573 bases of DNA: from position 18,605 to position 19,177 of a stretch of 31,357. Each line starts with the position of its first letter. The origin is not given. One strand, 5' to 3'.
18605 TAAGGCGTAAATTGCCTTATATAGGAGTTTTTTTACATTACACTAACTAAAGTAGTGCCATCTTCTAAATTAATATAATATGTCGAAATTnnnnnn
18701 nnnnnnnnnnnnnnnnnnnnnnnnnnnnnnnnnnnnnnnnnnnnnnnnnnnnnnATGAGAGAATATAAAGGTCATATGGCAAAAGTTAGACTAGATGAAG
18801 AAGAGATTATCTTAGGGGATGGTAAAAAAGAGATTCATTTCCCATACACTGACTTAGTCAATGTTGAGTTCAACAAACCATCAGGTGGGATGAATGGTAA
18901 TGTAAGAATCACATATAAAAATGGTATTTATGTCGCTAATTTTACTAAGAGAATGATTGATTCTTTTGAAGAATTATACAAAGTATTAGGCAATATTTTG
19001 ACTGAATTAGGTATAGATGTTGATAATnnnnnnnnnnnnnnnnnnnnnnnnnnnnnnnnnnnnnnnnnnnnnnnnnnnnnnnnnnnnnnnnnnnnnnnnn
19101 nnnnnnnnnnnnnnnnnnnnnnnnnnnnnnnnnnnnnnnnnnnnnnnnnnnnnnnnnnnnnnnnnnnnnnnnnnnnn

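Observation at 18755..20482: Three tandem paralogues with PH-like domain(s) and a C-terminal SHOCT domain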

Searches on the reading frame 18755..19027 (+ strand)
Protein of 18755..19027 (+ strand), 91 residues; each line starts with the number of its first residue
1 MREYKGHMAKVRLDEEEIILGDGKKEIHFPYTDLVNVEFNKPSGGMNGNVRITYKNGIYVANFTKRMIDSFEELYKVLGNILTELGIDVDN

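Call 13: find_homologous_proteins(query=A2, max_evalue=0.1)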
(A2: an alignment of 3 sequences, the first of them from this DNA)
Query A2 (3 sequences) (91 aa, profile of the alignment): 2 proteins with E <= 0.1 among 26 candidates.
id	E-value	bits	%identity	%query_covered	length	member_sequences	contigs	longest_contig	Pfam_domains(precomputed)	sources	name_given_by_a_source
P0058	4.3e-43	163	40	100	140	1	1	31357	PF09851.15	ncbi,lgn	-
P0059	9.4e-42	159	41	92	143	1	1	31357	PF09851.15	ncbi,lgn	-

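Call 21: search_protein_representatives(alignment_id=A2)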
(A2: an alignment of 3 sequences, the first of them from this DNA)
Query: 3 sequences, 92 profile positions. Proteins with E-value up to 0.001 (for the whole library): 25; up to 1e-10: 3; up to 1e-30: 3. The best 25 are listed.
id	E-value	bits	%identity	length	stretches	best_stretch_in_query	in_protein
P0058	1.4e-43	163.2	-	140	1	1-92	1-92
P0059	3.0e-42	158.9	-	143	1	1-92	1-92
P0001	2.7e-39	149.4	-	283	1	1-92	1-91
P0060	6.9e-09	51.9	-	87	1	1-81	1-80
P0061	1.6e-08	50.8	-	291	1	1-79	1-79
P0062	3.1e-08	49.8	-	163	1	1-83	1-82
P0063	5.5e-07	45.9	-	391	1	1-80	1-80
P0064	7.2e-07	45.5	-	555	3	8-72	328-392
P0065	1.7e-06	44.3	-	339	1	1-89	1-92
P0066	1.8e-06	44.2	-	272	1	2-81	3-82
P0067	4.9e-06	42.8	-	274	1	1-85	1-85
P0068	5.7e-06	42.6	-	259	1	1-79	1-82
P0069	8.0e-06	42.1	-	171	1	1-79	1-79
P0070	2.7e-05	40.4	-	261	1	1-80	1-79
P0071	3.7e-05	40.0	-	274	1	3-79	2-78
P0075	1.6e-04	38.0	-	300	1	1-87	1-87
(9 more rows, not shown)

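Call 28: find_encoding_contigs(protein=P0061, flank=8000)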
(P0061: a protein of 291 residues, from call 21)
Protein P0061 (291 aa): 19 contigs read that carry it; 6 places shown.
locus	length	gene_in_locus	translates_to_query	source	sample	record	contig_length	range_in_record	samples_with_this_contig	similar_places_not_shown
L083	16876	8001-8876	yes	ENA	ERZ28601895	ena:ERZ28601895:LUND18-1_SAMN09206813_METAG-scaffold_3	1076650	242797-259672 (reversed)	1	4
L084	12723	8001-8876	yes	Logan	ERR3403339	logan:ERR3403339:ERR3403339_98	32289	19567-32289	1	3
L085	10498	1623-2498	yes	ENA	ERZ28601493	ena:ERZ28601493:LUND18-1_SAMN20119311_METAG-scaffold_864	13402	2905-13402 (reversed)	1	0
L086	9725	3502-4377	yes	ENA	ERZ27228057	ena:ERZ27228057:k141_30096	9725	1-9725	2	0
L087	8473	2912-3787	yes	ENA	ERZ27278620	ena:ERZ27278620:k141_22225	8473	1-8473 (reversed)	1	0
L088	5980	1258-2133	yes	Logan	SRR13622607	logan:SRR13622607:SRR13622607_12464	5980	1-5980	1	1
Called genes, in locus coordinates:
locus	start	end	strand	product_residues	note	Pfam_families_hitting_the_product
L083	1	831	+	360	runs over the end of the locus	PF17996:CE2_N, PF13472:Lipase_GDSL_2 (weak)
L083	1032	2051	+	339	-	PF04041:Glyco_hydro_130, PF04616:Glyco_hydro_43 (faint), PF22847:Glyco_hydro_43_rel (faint)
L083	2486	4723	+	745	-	PF02463:SMC_N (faint), PF13191:AAA_16 (faint), PF13555:AAA_29 (faint), PF01443:Viral_helicase1 (faint), PF00684:DnaJ_CXXCXGXG (faint), PF17755:UvrA_DNA-bind (weak), PF00005:ABC_tran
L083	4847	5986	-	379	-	PF03600:CitMHS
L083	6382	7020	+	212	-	PF00881:Nitroreductase, PF14512:TM1586_NiRdase (weak)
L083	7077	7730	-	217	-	PF13599:Pentapeptide_4, PF00805:Pentapeptide (weak), PF13576:Pentapeptide_3 (weak), PF23894:LD_SV2 (weak), PF00805:Pentapeptide, PF13599:Pentapeptide_4 (weak)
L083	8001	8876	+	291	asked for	PF14470:bPH_3, PF09851:SHOCT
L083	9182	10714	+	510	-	-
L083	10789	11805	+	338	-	PF01408:GFO_IDH_MocA, PF03447:NAD_binding_3 (faint), PF02894:GFO_IDH_MocA_C, PF22725:GFO_IDH_MocA_C3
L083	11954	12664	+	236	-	PF00106:adh_short, PF01370:Epimerase (weak), PF13561:adh_short_C2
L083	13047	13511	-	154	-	PF03449:GreA_GreB_N, PF01272:GreA_GreB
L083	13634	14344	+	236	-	-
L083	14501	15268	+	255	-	PF00106:adh_short, PF08659:KR, PF13561:adh_short_C2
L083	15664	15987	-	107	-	-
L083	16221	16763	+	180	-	PF00857:Isochorismatase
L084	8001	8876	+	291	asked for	PF14470:bPH_3, PF09851:SHOCT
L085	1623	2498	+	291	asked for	PF14470:bPH_3, PF09851:SHOCT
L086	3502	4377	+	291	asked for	PF14470:bPH_3, PF09851:SHOCT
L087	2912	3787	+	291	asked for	PF14470:bPH_3, PF09851:SHOCT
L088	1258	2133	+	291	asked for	PF14470:bPH_3, PF09851:SHOCT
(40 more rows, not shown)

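Call 29: find_encoding_contigs(protein=P0075, flank=8000)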
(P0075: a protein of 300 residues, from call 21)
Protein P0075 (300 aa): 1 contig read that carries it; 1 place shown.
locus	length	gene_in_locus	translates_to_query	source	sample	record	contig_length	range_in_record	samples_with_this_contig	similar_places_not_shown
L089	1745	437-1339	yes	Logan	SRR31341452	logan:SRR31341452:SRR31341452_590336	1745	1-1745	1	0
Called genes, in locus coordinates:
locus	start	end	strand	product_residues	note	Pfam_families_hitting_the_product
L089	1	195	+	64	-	?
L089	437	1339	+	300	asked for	PF14470:bPH_3, PF09851:SHOCT (weak)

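Call 60: find_encoding_contigs(protein=P0067, flank=7000, max_places=3)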
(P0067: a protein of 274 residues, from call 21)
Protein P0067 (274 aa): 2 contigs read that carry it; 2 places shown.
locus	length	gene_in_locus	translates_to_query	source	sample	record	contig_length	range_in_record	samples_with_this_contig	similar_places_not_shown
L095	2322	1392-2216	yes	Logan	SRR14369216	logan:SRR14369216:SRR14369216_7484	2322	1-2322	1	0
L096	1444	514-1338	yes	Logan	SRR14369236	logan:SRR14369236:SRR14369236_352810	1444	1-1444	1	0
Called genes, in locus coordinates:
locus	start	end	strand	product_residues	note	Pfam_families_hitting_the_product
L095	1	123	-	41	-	?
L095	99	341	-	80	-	PF12844:HTH_19, PF01381:HTH_3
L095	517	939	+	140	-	PF12844:HTH_19 (weak), PF01381:HTH_3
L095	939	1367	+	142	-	PF06114:Peptidase_M78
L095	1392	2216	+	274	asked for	PF27000:PH_gly_zipper, PF09851:SHOCT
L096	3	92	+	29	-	?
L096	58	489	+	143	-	PF06114:Peptidase_M78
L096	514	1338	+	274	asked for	PF27000:PH_gly_zipper, PF09851:SHOCT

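Call 61: find_encoding_contigs(protein=P0071, flank=7000, max_places=3)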
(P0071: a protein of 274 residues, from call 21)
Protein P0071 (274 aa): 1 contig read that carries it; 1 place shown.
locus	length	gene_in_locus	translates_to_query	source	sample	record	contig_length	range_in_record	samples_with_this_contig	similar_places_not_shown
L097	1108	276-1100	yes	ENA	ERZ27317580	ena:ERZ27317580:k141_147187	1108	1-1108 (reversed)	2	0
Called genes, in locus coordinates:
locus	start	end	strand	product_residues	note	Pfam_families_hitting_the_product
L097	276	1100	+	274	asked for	PF27000:PH_gly_zipper, PF09851:SHOCT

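Call 62: find_encoding_contigs(protein=P0068, flank=7000, max_places=3)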
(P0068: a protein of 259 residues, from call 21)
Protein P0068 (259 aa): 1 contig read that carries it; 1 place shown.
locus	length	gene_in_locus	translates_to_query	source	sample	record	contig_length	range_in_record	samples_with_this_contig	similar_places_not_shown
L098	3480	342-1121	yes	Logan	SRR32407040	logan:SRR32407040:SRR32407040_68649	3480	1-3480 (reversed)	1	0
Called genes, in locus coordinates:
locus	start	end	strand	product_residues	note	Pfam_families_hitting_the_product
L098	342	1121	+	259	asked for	PF12773:DZR (faint), PF13240:Zn_Ribbon_1 (faint)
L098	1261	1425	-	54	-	-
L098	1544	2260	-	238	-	-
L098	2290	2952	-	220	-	PF17289:Terminase_6C (faint)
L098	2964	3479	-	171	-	?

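Call 77: search_protein_families(library=phrogs, proteins=[P0067], max_evalue=0.01)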
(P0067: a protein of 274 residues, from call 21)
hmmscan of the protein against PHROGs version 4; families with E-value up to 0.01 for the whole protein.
P0067 (274 aa): 11 families
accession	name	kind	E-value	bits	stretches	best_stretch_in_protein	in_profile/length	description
phrog_888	-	unknown function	5.1e-49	168.4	1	70-274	70-271/271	-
phrog_27136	-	unknown function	6.2e-15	56.3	1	124-226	120-223/224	-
phrog_2700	-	unknown function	1.4e-13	52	1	201-274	264-331/331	-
phrog_37018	-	unknown function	7.8e-06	27.2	1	240-272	2-34/157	-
phrog_20665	-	unknown function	2.2e-05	25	1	130-274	175-306/306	-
phrog_17658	-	unknown function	4.3e-05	24.6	1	99-175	34-114/176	-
phrog_27819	-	unknown function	6.4e-05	23.8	1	120-195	112-192/239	-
phrog_19084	-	unknown function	0.00034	20.9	1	243-272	277-306/307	-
phrog_33222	-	unknown function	0.00058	21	1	194-274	186-258/258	-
phrog_33436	-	unknown function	0.0027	18.9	1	227-272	71-117/117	-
phrog_20920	-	unknown function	0.0029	19.1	0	107-171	20-86/115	-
